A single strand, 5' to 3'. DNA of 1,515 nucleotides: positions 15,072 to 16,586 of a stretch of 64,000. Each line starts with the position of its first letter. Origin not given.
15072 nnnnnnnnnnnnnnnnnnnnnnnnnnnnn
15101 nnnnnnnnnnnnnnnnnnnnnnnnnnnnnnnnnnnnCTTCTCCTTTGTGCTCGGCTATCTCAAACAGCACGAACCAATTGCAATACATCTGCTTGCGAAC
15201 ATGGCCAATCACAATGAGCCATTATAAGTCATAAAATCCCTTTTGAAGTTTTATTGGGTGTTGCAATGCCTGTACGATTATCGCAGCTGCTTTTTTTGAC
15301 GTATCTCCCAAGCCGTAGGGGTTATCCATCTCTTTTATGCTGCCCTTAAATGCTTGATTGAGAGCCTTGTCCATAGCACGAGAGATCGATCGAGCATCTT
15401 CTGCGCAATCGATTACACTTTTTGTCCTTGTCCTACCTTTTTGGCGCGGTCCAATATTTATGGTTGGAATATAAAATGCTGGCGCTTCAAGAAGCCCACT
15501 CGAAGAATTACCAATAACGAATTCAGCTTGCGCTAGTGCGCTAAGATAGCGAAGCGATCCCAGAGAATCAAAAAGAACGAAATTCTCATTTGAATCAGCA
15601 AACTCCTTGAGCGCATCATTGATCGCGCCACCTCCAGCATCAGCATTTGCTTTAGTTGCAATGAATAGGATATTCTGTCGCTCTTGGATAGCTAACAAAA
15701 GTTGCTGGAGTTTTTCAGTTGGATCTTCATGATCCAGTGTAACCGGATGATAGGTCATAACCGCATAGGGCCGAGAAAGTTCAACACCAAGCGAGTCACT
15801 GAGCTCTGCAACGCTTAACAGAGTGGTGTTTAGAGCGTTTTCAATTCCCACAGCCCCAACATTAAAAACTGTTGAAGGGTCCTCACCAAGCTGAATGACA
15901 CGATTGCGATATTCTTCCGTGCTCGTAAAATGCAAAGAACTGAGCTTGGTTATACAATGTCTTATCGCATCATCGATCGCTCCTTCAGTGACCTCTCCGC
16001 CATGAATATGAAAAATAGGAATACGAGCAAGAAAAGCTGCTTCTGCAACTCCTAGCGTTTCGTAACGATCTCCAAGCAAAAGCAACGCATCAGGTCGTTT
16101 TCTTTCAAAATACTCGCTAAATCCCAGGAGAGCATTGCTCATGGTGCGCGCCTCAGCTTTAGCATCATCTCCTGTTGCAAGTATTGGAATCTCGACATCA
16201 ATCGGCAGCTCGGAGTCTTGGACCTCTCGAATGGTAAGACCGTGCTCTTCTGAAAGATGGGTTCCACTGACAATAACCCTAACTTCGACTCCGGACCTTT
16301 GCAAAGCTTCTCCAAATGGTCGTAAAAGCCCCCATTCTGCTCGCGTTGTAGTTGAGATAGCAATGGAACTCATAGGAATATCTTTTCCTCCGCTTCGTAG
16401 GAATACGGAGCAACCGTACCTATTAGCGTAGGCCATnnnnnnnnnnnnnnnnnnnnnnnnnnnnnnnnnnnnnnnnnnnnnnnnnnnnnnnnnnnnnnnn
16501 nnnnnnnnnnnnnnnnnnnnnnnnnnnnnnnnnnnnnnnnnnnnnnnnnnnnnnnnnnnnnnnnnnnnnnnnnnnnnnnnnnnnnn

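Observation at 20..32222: ~31 kb AT-richer, single-strand glycan locus abutting GC-rich housekeeping DNA (probable horizontally acquired surface-polysaccharide island)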

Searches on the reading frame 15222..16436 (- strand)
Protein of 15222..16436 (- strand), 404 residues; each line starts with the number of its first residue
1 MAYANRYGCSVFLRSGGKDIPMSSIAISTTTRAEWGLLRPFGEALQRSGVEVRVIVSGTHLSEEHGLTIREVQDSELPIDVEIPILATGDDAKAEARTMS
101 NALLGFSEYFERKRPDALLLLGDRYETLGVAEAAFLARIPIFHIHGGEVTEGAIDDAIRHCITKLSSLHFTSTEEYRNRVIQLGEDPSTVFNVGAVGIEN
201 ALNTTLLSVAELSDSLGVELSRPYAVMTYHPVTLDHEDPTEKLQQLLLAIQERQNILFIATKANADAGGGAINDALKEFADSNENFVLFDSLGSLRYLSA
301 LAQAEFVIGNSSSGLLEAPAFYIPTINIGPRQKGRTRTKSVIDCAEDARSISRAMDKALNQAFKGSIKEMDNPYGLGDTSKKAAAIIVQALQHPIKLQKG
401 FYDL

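Call 6: search_protein_families(library=pfam, proteins=[window:15222-16436:-])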
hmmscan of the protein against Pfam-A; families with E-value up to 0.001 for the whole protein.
window:15222-16436:- (404 aa): 2 families
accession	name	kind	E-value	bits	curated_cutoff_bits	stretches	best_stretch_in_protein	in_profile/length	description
PF02350.25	Epimerase_2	-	4.6e-85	286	30.6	1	45-387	3-346/347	UDP-N-acetylglucosamine 2-epimerase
PF13579.12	Glyco_trans_4_4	-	0.00061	20.6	29.7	0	42-187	11-149/158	Glycosyl transferase 4-like domain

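Call 78: search_protein_families(library=ncbifam, proteins=[window:15222-16436:-], max_evalue=1e-10)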
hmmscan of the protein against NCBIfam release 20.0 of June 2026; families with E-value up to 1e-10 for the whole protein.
window:15222-16436:- (404 aa): 2 families
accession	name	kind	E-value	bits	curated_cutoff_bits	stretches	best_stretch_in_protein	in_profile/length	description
TIGR03568.1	NeuC_NnaA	equivalog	1e-130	435.9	235.9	1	24-387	2-365/365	UDP-N-acetylglucosamine 2-epimerase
TIGR00236.1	wecB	equivalog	4.6e-21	75.4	210.15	1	25-386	3-361/366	non-hydrolyzing UDP-N-acetylglucosamine 2-epimerase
